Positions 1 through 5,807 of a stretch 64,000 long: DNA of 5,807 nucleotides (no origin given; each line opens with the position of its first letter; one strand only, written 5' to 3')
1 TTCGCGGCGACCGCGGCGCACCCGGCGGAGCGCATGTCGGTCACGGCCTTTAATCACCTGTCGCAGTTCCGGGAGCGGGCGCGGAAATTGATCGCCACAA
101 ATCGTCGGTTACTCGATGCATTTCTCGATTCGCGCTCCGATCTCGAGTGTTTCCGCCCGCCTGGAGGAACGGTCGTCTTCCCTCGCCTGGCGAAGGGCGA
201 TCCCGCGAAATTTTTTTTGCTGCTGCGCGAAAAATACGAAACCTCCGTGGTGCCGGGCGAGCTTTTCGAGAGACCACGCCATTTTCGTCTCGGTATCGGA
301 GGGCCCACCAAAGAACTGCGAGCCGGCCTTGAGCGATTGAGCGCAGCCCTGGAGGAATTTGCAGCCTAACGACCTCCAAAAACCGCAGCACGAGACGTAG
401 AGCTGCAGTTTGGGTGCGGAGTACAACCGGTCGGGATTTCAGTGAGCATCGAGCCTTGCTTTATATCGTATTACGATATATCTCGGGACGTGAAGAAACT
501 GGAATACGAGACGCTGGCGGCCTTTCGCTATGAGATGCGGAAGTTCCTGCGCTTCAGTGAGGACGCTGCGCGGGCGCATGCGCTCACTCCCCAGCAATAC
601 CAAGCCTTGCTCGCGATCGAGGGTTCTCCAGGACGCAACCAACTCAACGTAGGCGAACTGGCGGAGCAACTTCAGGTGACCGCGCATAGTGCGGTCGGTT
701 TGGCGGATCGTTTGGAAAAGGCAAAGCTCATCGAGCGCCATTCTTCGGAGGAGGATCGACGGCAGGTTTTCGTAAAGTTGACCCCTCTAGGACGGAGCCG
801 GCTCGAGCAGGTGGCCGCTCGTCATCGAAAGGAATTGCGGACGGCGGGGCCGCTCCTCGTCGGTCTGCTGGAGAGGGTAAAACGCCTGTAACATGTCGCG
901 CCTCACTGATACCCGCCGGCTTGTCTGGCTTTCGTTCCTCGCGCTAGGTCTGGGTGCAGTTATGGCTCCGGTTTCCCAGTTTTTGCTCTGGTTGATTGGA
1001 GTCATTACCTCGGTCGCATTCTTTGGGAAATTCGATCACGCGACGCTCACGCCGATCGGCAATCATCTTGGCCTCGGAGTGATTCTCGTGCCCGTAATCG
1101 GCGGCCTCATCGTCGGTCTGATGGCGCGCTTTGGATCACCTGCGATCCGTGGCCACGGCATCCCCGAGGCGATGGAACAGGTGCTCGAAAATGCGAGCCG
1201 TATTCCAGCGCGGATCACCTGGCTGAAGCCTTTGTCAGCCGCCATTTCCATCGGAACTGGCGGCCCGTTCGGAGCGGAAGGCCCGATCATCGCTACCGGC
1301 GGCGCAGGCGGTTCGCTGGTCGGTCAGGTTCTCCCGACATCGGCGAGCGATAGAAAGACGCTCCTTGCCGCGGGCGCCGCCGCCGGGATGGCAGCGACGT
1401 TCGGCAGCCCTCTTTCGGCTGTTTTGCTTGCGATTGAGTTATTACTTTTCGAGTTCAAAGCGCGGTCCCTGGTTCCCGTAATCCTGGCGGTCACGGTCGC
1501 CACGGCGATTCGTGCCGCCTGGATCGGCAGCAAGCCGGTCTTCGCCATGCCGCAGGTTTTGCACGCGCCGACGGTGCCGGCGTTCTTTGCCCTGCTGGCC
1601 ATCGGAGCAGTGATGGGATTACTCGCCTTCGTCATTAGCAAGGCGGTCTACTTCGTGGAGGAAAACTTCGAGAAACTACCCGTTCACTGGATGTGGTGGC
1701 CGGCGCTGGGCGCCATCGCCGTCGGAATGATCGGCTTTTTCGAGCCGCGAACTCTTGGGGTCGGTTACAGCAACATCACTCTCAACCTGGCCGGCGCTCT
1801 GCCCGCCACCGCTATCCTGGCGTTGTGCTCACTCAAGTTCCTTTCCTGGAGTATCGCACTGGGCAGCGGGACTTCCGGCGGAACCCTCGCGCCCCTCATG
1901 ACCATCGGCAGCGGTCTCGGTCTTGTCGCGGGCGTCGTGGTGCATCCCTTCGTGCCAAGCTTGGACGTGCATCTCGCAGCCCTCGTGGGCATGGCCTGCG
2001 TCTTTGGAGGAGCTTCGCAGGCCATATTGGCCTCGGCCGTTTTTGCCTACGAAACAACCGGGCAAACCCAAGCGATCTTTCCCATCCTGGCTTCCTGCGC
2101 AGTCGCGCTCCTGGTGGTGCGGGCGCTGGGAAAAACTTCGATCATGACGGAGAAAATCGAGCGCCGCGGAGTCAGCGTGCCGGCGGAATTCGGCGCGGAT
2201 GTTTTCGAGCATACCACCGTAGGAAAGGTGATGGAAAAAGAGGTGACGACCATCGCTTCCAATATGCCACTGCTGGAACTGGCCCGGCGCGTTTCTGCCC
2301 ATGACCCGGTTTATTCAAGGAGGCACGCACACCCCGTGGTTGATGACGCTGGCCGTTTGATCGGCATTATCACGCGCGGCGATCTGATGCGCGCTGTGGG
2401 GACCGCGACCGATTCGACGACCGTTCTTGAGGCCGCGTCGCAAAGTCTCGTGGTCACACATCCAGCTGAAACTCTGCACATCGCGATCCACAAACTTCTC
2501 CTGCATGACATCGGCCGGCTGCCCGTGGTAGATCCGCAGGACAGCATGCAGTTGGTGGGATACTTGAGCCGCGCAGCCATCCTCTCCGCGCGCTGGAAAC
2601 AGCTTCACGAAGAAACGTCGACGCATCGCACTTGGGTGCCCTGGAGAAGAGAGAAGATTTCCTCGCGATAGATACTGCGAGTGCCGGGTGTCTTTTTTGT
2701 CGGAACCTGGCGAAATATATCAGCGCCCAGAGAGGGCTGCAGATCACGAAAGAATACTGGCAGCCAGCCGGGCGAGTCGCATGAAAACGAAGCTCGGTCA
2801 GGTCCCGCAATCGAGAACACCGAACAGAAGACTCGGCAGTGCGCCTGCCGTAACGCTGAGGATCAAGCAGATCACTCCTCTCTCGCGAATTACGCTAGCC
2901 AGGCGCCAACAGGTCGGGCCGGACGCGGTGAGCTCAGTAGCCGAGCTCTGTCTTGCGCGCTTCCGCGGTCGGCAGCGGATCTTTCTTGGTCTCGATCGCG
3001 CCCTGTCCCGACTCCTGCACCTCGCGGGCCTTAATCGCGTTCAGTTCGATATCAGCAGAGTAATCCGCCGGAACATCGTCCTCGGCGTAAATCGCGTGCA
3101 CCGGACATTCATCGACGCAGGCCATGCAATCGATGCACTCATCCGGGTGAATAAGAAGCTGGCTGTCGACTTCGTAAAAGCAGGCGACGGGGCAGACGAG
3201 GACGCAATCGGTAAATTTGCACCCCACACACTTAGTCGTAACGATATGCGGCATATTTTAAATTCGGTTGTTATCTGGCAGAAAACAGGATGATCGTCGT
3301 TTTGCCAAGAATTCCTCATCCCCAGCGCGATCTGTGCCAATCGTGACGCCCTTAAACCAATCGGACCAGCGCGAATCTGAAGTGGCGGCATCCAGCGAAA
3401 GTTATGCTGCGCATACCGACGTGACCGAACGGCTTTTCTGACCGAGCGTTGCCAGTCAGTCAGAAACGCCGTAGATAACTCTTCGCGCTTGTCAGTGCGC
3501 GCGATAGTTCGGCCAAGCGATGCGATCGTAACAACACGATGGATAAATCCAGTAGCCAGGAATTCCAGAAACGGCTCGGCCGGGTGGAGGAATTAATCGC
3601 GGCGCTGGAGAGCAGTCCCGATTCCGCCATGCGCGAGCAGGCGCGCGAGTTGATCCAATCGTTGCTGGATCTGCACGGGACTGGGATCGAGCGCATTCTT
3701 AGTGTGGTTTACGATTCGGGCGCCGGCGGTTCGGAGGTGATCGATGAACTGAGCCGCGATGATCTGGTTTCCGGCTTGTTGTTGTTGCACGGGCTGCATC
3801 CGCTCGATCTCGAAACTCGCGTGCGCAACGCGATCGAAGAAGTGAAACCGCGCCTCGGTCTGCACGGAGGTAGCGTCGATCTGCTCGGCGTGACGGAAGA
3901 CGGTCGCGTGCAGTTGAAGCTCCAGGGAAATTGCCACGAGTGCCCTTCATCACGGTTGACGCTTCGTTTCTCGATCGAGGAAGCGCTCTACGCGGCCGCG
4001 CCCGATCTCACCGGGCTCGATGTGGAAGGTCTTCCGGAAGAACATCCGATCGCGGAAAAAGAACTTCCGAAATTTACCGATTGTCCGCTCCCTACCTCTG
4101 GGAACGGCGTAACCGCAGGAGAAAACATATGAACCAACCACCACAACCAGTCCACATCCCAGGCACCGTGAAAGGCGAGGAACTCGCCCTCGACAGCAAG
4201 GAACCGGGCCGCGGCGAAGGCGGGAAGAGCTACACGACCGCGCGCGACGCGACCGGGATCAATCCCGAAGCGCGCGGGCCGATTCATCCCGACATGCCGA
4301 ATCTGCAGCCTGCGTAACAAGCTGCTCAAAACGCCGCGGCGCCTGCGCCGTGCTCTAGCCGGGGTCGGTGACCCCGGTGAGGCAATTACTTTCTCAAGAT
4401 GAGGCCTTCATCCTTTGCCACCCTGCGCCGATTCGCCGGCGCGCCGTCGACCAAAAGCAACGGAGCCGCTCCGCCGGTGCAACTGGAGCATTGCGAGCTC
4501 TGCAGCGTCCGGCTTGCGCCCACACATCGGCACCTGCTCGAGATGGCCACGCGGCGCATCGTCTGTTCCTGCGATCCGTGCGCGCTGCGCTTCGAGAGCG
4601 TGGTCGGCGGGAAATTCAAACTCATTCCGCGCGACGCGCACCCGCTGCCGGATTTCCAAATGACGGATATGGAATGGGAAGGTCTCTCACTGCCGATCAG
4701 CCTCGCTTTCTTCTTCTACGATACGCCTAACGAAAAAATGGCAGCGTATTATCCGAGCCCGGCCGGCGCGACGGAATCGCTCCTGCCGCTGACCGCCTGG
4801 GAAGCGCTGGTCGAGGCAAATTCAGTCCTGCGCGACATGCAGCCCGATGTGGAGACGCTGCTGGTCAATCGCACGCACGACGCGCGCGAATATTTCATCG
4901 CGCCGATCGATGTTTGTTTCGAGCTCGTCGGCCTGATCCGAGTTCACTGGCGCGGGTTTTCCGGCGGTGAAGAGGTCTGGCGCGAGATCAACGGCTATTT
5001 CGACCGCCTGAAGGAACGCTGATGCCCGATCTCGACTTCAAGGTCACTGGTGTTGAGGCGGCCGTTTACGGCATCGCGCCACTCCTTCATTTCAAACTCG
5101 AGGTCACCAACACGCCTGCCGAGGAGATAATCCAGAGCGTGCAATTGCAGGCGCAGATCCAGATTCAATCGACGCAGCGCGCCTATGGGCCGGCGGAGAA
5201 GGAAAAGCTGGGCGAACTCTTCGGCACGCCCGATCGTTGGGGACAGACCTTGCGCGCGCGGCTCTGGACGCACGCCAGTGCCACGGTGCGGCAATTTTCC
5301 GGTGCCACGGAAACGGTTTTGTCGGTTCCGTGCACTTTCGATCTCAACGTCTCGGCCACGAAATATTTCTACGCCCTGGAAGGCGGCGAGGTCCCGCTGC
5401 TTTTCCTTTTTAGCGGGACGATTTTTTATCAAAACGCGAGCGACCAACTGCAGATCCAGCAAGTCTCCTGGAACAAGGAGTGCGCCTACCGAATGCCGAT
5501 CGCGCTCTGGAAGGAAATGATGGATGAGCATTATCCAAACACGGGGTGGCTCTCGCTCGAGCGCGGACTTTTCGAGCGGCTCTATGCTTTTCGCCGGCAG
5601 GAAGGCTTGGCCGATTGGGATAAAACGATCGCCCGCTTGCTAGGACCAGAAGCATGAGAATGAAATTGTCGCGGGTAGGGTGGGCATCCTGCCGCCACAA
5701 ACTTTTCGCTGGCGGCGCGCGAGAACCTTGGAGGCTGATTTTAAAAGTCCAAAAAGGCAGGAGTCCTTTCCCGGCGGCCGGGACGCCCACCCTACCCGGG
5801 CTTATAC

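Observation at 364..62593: Hyper-abundant non-palindromic octamer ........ (consensus T-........-R) scattered through genes on both strands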

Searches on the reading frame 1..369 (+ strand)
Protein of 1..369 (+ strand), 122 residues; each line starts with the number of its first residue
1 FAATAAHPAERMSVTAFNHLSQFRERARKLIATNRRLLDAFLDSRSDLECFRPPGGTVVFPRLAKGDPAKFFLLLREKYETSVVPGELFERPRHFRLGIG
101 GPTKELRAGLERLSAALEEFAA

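Call 15: search_protein_families(library=pfam, proteins=[window:1-369:+], max_evalue=0.01)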
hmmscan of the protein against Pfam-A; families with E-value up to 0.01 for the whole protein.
window:1-369:+ (122 aa): 1 family
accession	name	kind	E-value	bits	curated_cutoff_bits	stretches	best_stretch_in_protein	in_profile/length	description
PF00155.27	Aminotran_1_2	-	2.2e-07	30.8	19.7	1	13-113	258-361/361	Aminotransferase class I and II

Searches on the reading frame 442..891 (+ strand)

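Call 15: search_protein_families(library=pfam, proteins=[window:442-891:+], max_evalue=0.01)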
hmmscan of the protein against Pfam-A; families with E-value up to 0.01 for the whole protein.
window:442-891:+ (149 aa): 5 families
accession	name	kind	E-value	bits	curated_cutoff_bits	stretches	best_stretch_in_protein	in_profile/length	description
PF12802.13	MarR_2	-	3e-16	59.8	27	1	48-108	3-61/61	MarR family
PF01047.28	MarR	-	2.8e-10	40.4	24.6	1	48-109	1-59/59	MarR family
PF13463.12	HTH_27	-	1.3e-06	29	22.2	1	48-117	1-68/68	Winged helix DNA-binding domain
PF22381.2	Staph_reg_Sar_Rot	-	0.00013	22.5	27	1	44-121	8-82/85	Transcriptional regulator SarA/Rot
PF13601.12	HTH_34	-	0.0047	17.5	27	1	68-124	15-72/80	Winged helix DNA-binding domain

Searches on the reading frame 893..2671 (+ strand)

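Call 6: search_protein_families(library=pfam, proteins=[window:893-2671:+])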
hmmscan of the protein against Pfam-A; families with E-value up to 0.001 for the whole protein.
window:893-2671:+ (592 aa): 2 families
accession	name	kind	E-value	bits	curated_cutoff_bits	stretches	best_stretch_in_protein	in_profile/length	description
PF00654.25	Voltage_CLC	-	8.5e-75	252.5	24.8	1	70-409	1-345/346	Voltage gated chloride channel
PF00571.33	CBS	-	1.8e-19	70.3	24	2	443-502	1-55/57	CBS domain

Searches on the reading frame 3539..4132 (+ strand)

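Call 15: search_protein_families(library=pfam, proteins=[window:3539-4132:+], max_evalue=0.01)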
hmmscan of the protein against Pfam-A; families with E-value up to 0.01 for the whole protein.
window:3539-4132:+ (197 aa): 1 family
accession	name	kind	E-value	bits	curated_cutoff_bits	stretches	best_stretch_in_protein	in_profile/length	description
PF01106.22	NifU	-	1.9e-17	63.6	27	1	95-157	1-63/67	NifU-like domain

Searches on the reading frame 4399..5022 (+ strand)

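Call 15: search_protein_families(library=pfam, proteins=[window:4399-5022:+], max_evalue=0.01)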
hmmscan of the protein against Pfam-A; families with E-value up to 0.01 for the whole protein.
window:4399-5022:+ (207 aa): 1 family
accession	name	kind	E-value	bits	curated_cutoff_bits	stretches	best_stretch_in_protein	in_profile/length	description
PF19372.4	DUF5947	-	1.8e-67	226.9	25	1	31-207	1-176/177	Family of unknown function (DUF5947)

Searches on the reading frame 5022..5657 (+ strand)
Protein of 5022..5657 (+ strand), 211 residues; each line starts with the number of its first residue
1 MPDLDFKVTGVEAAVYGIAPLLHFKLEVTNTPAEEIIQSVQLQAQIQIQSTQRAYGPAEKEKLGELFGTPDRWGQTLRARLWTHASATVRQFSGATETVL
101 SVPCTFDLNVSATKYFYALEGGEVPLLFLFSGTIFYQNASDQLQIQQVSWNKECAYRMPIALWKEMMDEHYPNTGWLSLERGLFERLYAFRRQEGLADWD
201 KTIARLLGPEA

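Call 15: search_protein_families(library=pfam, proteins=[window:5022-5657:+], max_evalue=0.01)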
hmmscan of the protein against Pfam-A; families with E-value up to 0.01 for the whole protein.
window:5022-5657:+ (211 aa): 1 family
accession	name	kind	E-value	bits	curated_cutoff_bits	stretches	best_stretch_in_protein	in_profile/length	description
PF19562.4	DUF6084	-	1.7e-83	279.8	25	1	1-208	1-206/213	Family of unknown function (DUF6084)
